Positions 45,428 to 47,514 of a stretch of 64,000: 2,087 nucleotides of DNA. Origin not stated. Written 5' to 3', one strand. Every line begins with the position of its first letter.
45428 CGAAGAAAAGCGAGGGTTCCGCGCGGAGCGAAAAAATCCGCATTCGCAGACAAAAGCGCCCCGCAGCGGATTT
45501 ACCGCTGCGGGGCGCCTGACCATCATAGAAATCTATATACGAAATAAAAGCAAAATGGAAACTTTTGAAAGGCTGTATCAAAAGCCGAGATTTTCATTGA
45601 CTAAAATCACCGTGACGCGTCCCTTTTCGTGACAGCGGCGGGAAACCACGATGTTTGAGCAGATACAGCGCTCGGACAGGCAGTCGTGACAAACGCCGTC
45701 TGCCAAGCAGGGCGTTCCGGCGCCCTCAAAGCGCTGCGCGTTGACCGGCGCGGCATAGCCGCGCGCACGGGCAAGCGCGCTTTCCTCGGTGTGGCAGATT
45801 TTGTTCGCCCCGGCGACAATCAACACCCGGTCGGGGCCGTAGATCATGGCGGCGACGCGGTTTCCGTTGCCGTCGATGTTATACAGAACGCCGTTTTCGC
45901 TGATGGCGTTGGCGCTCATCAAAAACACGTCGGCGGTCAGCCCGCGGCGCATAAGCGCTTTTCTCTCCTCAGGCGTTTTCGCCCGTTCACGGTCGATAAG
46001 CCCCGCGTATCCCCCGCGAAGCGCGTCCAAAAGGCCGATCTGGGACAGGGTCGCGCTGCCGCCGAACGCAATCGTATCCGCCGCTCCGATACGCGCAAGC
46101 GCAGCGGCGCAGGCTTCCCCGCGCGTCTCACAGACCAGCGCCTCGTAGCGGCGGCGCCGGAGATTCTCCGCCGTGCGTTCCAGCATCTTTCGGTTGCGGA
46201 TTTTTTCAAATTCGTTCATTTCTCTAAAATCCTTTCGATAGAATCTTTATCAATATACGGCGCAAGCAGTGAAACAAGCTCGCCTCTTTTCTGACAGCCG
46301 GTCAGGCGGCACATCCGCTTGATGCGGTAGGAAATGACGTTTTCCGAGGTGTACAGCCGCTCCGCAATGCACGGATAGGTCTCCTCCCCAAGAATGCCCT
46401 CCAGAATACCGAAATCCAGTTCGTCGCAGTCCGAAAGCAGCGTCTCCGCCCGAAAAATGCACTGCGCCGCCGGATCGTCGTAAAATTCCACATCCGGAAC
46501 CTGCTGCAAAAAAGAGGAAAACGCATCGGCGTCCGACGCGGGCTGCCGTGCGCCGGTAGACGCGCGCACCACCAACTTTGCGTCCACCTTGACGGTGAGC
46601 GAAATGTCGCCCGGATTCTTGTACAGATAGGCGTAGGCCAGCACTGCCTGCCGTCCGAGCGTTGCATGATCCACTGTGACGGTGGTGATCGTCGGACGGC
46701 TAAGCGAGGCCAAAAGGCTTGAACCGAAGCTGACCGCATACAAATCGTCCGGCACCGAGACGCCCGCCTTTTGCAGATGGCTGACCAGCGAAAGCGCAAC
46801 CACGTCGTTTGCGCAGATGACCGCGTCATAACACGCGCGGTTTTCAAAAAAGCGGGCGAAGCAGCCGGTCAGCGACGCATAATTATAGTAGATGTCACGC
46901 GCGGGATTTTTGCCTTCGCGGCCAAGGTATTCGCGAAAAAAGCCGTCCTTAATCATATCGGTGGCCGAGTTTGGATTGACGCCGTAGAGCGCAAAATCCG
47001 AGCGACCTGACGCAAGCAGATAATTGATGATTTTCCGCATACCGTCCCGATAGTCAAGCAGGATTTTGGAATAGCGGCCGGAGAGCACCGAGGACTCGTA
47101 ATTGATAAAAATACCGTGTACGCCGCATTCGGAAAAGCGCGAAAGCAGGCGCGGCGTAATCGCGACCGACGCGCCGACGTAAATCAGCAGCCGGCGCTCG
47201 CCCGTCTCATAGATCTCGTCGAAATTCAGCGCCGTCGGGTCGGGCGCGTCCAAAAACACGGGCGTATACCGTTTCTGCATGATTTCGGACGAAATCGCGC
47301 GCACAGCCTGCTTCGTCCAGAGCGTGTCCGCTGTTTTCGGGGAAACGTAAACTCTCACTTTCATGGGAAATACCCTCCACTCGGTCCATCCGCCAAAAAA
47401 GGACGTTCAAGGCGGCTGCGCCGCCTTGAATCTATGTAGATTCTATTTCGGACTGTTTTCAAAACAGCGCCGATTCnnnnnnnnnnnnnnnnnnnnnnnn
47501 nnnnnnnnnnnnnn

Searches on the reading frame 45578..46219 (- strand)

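Call 56: search_protein_families(library=pfam, proteins=[window:45578-46219:-], max_evalue=0.00001)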
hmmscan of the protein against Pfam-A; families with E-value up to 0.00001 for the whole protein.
window:45578-46219:- (213 aa): 1 family
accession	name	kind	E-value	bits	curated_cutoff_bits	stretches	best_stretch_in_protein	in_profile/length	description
PF02589.21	LUD_dom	-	1.2e-39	136.5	22.6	1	13-207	1-189/189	LUD domain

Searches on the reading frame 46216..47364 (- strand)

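Call 56: search_protein_families(library=pfam, proteins=[window:46216-47364:-], max_evalue=0.00001)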
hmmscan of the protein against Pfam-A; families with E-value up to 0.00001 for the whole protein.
window:46216-47364:- (382 aa): 1 family
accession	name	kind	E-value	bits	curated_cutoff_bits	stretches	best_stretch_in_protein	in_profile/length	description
PF13377.12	Peripla_BP_3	-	3.5e-18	66.7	26.5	1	114-270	2-167/167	Periplasmic binding protein-like domain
